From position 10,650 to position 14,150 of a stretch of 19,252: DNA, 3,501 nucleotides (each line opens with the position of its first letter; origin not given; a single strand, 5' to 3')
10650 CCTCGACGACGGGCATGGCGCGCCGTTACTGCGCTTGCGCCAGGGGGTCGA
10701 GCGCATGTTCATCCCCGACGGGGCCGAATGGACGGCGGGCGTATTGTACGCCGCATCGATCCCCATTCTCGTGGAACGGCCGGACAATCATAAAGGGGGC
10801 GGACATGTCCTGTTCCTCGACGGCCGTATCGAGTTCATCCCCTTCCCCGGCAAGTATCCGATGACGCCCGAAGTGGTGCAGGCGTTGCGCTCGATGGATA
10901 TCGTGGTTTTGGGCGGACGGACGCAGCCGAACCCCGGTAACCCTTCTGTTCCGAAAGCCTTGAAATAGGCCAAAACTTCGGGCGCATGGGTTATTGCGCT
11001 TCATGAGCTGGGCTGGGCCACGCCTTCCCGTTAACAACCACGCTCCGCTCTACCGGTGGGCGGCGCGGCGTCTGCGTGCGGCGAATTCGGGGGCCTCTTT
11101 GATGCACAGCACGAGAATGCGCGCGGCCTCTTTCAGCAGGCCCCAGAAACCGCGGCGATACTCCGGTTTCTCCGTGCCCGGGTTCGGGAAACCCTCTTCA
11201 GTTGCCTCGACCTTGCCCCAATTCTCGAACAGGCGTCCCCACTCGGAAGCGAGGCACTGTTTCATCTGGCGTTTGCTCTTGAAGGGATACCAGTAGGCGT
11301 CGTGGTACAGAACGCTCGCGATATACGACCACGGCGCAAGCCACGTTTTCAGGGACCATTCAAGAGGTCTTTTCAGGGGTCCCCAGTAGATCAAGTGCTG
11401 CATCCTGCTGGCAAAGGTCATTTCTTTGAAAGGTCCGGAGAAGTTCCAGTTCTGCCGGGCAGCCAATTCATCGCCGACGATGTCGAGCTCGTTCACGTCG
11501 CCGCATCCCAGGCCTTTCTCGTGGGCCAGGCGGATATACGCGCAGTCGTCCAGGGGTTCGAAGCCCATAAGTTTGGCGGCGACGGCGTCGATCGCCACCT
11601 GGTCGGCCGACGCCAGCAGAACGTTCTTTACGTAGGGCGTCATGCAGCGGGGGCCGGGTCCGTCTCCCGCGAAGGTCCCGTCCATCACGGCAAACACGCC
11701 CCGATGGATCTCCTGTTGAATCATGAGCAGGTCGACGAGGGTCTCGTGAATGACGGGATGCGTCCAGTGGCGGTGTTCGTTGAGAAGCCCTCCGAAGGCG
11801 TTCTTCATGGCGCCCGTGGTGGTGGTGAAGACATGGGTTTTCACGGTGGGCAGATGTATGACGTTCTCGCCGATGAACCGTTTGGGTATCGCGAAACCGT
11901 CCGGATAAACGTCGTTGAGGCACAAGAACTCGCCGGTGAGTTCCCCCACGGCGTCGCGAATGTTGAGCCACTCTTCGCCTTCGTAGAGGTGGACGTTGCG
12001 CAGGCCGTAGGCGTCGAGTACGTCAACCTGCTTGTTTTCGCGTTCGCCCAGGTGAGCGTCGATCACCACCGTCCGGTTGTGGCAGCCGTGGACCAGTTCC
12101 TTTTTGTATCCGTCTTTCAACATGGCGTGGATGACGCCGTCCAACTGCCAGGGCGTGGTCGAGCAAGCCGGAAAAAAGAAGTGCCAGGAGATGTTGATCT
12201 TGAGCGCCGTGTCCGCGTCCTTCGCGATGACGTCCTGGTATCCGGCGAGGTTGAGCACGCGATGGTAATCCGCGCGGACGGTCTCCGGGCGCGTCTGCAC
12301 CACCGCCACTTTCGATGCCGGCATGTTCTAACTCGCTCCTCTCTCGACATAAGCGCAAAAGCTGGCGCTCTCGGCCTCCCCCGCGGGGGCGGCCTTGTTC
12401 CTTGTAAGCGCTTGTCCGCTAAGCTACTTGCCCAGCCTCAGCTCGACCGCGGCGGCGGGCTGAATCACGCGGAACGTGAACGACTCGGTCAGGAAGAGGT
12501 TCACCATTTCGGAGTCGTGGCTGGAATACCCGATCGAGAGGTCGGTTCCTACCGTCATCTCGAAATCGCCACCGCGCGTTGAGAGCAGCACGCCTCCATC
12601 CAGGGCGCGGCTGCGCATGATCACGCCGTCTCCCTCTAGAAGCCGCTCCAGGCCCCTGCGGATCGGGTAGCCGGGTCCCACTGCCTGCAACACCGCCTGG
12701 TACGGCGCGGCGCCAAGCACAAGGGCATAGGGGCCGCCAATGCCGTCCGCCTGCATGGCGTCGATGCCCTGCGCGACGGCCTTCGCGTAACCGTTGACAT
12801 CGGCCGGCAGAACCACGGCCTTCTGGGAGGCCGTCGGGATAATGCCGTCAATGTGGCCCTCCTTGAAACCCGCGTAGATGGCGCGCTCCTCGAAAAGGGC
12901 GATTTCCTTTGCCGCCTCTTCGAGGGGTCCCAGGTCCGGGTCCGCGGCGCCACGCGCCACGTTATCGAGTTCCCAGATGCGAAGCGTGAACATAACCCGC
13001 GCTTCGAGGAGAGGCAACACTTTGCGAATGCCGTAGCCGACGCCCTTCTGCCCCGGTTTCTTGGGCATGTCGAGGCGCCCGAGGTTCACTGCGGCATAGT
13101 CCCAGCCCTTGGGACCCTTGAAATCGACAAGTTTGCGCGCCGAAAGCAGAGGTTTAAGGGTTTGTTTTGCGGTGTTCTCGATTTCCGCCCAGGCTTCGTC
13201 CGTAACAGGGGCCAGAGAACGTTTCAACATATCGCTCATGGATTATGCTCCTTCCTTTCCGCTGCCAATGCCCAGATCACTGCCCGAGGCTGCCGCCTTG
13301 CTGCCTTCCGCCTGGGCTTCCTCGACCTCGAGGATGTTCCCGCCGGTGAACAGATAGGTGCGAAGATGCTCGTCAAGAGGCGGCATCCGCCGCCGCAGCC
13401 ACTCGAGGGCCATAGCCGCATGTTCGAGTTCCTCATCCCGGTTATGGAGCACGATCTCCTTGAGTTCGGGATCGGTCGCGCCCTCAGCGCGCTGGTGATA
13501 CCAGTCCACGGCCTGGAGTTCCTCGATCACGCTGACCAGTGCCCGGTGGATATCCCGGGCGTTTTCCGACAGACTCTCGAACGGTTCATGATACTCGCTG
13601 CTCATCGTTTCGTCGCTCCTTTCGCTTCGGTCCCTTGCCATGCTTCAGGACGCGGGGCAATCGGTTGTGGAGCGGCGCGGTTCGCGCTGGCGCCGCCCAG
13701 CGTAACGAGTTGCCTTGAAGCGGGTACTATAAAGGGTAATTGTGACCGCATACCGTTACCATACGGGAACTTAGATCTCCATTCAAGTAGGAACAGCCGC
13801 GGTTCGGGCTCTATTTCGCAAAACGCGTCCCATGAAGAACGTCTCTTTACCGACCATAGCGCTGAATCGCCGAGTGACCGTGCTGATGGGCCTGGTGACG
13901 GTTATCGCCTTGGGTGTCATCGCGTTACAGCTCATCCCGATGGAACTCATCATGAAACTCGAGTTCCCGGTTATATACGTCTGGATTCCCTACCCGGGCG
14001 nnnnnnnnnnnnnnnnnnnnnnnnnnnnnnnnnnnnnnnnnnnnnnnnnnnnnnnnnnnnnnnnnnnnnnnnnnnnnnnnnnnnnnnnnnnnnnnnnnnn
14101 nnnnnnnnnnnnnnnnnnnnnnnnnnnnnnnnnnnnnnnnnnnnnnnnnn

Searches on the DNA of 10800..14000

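Call 70: search_rna_families(source=window, start=10800, end=14000, threshold=evalue, max_evalue=1)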
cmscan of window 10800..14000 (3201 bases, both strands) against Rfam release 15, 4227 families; matches with E-value up to 1: 2.
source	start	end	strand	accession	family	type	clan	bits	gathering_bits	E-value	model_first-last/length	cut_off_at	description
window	11376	11401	+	RF01834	fiv_FSE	Cis-reg; frameshift_element;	-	24.4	53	0.032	1-35/35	no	ribosomal frameshift site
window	13900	13957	-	RF01136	sR28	Gene; snRNA; snoRNA; CD-box;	-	15.6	39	0.65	1-55/55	no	Small nucleolar RNA sR28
